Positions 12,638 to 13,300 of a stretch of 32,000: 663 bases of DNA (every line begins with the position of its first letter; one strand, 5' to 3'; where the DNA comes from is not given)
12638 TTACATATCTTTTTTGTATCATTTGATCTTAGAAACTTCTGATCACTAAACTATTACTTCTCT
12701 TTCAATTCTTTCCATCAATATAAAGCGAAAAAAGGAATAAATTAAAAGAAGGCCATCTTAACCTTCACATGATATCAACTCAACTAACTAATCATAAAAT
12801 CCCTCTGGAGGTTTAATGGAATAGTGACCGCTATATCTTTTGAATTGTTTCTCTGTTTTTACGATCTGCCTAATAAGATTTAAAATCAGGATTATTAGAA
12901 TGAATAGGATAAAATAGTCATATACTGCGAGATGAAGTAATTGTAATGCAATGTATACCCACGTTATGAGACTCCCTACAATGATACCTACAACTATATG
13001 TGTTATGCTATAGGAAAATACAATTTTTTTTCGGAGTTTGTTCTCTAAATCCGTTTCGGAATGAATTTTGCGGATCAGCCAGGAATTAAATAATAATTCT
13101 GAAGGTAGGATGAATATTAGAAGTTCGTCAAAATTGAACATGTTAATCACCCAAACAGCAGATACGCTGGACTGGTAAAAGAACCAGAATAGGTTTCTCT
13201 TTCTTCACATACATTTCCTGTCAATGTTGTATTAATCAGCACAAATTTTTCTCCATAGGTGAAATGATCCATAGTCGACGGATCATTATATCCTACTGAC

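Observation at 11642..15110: Polymorphic-toxin-like locus: full-length surface protein + small membrane partner, then an orphan C-terminal module + paralogous partner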

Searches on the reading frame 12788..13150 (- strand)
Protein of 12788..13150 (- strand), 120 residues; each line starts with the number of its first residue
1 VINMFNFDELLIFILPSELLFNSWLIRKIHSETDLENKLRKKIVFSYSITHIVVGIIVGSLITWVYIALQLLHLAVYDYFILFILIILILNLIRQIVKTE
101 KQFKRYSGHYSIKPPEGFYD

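Call 5: search_protein_families(library=pfam, proteins=[window:12788-13150:-], max_evalue=1)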
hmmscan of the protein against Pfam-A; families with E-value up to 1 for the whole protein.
window:12788-13150:- (120 aa): 2 families
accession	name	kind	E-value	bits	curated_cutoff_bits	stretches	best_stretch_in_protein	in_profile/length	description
PF12420.13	DUF3671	-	0.11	12.4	34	1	28-101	139-214/223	Fam-L, Fam-M like protein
PF07219.19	HemY_N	-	0.52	10.9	31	1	75-109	19-53/107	HemY protein N-terminus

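Call 25: find_encoding_contigs(protein=window:12788-13150:-, flank=8000, max_places=4)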
Protein window:12788-13150:- (120 aa): 1 contig read that carries it; 1 place shown.
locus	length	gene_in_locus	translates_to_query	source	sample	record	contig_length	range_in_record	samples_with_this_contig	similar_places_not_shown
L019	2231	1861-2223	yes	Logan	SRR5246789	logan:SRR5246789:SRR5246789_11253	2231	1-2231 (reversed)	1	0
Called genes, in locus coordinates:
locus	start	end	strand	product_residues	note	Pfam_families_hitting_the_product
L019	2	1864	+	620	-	?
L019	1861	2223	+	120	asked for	-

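Call 40: find_homologous_proteins(query=window:12788-13150:-, max_evalue=0.01)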
Query window:12788-13150:- (120 aa): 8 proteins with E <= 0.01 among 97 candidates.
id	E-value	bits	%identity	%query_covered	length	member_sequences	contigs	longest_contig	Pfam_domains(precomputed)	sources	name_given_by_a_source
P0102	1.0e-69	250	100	100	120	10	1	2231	-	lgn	-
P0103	2.4e-40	155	63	100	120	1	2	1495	-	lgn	-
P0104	1.8e-30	124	61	100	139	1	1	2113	-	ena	-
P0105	1.3e-29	121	62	98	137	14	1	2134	-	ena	-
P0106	1.2e-28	118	61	98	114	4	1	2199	-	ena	-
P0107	5.7e-17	80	43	100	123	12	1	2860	-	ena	-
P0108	7.3e-17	80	53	68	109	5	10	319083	-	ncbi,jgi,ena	jgi:type IV secretory pathway VirB3-like protein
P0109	1.2e-16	79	53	68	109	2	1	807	-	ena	-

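Call 41: find_encoding_contigs(protein=P0108, flank=8000, max_places=4)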
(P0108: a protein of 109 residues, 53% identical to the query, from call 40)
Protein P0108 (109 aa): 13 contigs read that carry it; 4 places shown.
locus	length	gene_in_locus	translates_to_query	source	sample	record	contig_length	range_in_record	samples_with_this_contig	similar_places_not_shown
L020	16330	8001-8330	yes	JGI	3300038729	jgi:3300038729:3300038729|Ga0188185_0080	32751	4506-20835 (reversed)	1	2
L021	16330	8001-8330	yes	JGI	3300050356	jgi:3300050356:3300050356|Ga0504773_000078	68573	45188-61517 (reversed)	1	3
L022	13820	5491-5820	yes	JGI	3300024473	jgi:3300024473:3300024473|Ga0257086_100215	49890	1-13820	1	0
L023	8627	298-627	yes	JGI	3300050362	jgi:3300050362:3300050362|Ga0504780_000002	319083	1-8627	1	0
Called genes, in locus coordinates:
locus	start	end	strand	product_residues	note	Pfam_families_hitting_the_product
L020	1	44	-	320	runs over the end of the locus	-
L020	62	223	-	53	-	-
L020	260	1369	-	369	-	-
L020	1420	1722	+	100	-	-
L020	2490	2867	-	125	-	-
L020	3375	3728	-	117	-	-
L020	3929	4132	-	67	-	-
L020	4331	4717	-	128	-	PF02589:LUD_dom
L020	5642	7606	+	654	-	-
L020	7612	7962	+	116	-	-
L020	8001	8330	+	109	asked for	-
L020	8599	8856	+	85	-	-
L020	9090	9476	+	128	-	-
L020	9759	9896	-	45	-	-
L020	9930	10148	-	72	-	-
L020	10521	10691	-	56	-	-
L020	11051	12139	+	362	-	PF02163:Peptidase_M50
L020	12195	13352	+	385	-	PF01546:Peptidase_M20, PF07687:M20_dimer (weak)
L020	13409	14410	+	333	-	PF09376:NurA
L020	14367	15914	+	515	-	PF09378:HAS-barrel (faint), PF01935:DUF87, PF05872:HerA_C (faint)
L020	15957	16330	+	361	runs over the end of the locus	PF00149:Metallophos, PF12850:Metallophos_2 (weak)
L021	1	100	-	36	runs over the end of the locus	-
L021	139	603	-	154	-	-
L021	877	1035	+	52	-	-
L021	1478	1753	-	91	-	-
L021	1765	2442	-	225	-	-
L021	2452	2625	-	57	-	-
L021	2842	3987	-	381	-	PF02589:LUD_dom, PF13534:Fer4_17 (faint), PF13183:Fer4_8, PF13237:Fer4_10 (faint)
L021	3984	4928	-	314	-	PF02754:CCG (weak)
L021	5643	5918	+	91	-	-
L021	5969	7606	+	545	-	-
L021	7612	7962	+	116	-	-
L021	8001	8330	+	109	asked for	-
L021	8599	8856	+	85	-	-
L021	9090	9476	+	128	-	-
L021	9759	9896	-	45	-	-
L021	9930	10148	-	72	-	-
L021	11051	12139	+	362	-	PF02163:Peptidase_M50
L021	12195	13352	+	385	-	PF01546:Peptidase_M20, PF07687:M20_dimer (weak)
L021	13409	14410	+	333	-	PF09376:NurA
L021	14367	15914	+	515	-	PF09378:HAS-barrel (faint), PF01935:DUF87, PF05872:HerA_C (faint)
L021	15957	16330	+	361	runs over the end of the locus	PF00149:Metallophos, PF12850:Metallophos_2 (weak)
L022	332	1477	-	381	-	PF02589:LUD_dom, PF13534:Fer4_17 (faint), PF13183:Fer4_8, PF13237:Fer4_10 (faint)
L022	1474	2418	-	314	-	PF02754:CCG (weak)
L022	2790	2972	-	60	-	-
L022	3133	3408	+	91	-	-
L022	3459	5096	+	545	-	-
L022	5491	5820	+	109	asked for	-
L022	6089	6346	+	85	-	-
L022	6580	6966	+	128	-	-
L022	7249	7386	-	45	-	-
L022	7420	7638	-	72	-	-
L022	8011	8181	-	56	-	-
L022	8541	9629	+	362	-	PF02163:Peptidase_M50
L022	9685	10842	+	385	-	PF01546:Peptidase_M20, PF07687:M20_dimer (weak)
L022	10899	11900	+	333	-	PF09376:NurA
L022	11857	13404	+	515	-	PF09378:HAS-barrel (faint), PF01935:DUF87, PF05872:HerA_C (faint)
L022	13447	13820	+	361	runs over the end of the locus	PF00149:Metallophos, PF12850:Metallophos_2 (weak)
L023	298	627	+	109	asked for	-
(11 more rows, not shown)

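Call 45: search_protein_families(library=ncbifam, proteins=[P0108, window:12788-13150:-], max_evalue=0.01)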
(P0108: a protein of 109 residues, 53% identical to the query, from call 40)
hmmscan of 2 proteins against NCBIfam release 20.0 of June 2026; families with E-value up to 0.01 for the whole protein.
P0108 (109 aa): 0 families

window:12788-13150:- (120 aa): 2 families
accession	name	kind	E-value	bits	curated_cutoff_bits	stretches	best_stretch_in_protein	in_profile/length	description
TIGR04570.1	mollicut_2TM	hypoth_equivalog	0.0041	17.5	50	1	32-91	9-64/87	TIGR04570 family membrane protein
NF008480.0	PRK11380.1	equivalog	0.0057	16.1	386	1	36-109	33-107/353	hypothetical protein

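Call 73: search_protein_families(library=phrogs, proteins=[window:12788-13150:-], max_evalue=0.01)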
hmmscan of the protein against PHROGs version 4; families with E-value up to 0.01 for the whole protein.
window:12788-13150:- (120 aa): 0 families

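Call 74: search_protein_families(library=padloc, proteins=[window:12788-13150:-, P0108], max_evalue=0.01)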
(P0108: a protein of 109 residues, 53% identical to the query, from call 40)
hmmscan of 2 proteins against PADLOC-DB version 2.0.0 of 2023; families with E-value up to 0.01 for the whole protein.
window:12788-13150:- (120 aa): 0 families

P0108 (109 aa): 0 families

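Call 88: find_homologous_proteins(query=A4, max_evalue=0.01)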
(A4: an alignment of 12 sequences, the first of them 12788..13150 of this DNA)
Query A4 (12 sequences) (120 aa, profile of the alignment): 18 proteins with E <= 0.01 among 2951 candidates.
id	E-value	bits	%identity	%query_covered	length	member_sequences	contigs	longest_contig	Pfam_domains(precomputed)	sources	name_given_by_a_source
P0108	1.9e-32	130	53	68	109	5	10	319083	-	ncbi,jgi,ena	jgi:type IV secretory pathway VirB3-like protein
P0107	3.0e-32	129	43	100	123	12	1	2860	-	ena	-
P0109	3.6e-32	129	53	68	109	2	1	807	-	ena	-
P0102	2.9e-31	126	100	100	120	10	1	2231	-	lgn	-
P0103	1.1e-30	124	63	100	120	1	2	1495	-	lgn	-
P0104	2.7e-30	123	61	100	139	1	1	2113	-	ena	-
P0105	8.0e-29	118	62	98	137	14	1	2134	-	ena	-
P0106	8.5e-29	118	61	98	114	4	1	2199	-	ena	-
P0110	8.2e-25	105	31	68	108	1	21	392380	-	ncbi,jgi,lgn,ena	jgi:uncharacterized membrane protein YesL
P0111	5.3e-24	102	38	37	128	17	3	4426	-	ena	-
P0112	8.1e-23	99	35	53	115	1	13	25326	-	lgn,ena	-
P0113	8.8e-21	92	40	33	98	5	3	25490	-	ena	-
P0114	8.4e-20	89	36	33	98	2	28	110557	-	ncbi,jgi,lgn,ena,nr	ncbi:MAG: hypothetical protein M1427_06555 [Candidatus Thermoplasmatota archaeon]|jgi:hypothetical p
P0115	3.0e-19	87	30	99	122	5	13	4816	-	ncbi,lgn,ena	-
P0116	3.5e-18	84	38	22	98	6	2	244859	-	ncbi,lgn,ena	-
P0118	1.4e-17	82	40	35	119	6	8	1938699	-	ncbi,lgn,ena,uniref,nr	ncbi:multipass membrane protein [Cuniculiplasma divulgatum]|uniref:Multipass membrane protein n=2 Ta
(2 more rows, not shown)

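Call 89: find_encoding_contigs(protein=P0118, flank=8000, max_places=3)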
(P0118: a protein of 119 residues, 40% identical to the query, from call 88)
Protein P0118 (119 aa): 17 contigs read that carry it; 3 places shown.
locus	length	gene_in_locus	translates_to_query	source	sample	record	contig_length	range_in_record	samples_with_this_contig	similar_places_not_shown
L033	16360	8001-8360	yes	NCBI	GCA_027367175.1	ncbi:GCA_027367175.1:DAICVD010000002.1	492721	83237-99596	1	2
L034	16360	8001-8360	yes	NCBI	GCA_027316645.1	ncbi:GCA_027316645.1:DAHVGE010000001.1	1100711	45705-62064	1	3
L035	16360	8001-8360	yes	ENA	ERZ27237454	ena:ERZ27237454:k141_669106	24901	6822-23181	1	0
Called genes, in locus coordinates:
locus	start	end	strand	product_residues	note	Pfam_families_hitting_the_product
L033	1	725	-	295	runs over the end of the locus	PF00535:Glycos_transf_2, PF10111:Glyco_tranf_2_2 (faint), PF13641:Glyco_tranf_2_3 (faint)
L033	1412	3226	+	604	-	-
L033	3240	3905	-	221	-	-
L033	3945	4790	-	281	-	PF01026:TatD_DNase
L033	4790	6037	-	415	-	PF04894:Nre_N, PF04895:Nre_C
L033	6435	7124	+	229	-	PF10584:Proteasome_A_N, PF00227:Proteasome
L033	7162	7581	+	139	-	PF02629:CoA_binding (faint), PF13380:CoA_binding_2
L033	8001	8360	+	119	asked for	-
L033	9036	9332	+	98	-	-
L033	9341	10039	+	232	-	-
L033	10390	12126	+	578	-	PF01558:POR, PF01855:POR_N, PF17147:PFOR_II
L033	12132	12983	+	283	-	PF02775:TPP_enzyme_C, PF12367:PFO_beta_C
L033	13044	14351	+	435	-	-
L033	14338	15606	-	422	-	PF07690:MFS_1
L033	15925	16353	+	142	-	PF00164:Ribosom_S12_S23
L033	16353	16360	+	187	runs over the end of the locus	PF00177:Ribosomal_S7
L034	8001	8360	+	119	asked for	-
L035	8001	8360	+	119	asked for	-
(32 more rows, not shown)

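Call 90: find_encoding_contigs(protein=P0110, flank=8000, max_places=3)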
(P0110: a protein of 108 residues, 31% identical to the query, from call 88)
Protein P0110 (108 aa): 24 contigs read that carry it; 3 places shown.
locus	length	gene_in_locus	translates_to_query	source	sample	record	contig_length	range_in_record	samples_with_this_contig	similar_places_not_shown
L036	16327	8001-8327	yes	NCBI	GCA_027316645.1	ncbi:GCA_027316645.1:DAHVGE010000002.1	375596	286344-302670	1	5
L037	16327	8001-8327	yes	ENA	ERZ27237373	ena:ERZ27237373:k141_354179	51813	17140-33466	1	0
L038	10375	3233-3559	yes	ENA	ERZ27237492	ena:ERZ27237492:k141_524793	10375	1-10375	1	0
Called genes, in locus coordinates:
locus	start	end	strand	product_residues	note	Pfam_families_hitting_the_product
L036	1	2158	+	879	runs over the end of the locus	-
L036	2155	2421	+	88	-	-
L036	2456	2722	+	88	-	-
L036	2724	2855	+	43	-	-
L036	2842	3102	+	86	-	-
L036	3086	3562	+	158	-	-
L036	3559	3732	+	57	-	-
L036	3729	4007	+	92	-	-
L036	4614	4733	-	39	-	-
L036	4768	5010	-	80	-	-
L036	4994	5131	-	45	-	-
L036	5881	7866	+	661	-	-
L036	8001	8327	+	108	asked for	-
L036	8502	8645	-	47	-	-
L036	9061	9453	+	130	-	-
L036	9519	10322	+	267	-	-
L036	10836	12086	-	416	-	PF00589:Phage_integrase, PF24463:DUF7577 (faint)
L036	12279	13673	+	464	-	PF01565:FAD_binding_4, PF02913:FAD-oxidase_C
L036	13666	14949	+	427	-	PF13237:Fer4_10 (weak), PF13534:Fer4_17 (faint), PF13746:Fer4_18 (faint), PF00037:Fer4 (faint), PF12838:Fer4_7, PF13183:Fer4_8, PF13187:Fer4_9 (weak), PF02754:CCG, +1 more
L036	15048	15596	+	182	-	PF00857:Isochorismatase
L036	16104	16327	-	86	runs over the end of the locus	-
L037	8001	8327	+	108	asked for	-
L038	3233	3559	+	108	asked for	-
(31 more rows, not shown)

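Call 94: search_protein_families(library=pfam, proteins=[L036:2-2158:+, L036:9519-10322:+, L036:10836-12086:-, L036:9061-9453:+], max_evalue=0.01)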
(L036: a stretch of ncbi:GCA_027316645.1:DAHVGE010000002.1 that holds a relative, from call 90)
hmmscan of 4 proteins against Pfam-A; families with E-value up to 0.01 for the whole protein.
L036:2-2158:+ (718 aa): 1 family
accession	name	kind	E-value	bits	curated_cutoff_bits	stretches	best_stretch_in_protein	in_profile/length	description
PF09079.17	Cdc6_C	-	0.0065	16.9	25.1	0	422-483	30-92/96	CDC6, C terminal winged helix domain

L036:9519-10322:+ (267 aa): 0 families

L036:10836-12086:- (416 aa): 5 families
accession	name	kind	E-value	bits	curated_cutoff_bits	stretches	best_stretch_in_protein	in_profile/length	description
PF00589.27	Phage_integrase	-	4.2e-22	79.2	27.1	1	141-308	2-170/172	Phage integrase family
PF24463.1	DUF7577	-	2e-05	24.5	28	1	336-353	5-22/27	Domain of unknown function (DUF7577)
PF12773.13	DZR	-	0.00022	21.7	27.3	1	336-358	1-23/45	Double zinc ribbon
PF13240.11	Zn_Ribbon_1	-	0.00028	21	25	1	336-353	2-19/23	zinc-ribbon domain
PF18912.6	DZR_2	-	0.004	17.4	27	1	333-357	7-31/56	Double zinc ribbon domain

L036:9061-9453:+ (130 aa): 1 family
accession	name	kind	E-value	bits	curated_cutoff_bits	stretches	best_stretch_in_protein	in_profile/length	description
PF14205.11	Cys_rich_KTR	-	0.0034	17.6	25.5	1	3-32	11-40/54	Cysteine-rich KTR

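Call 98: search_solved_structures(query=A4, max_evalue=5)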
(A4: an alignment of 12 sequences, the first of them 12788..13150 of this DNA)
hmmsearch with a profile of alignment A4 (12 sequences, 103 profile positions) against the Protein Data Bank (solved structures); distinct sequences matched with E-value up to 5: 0.
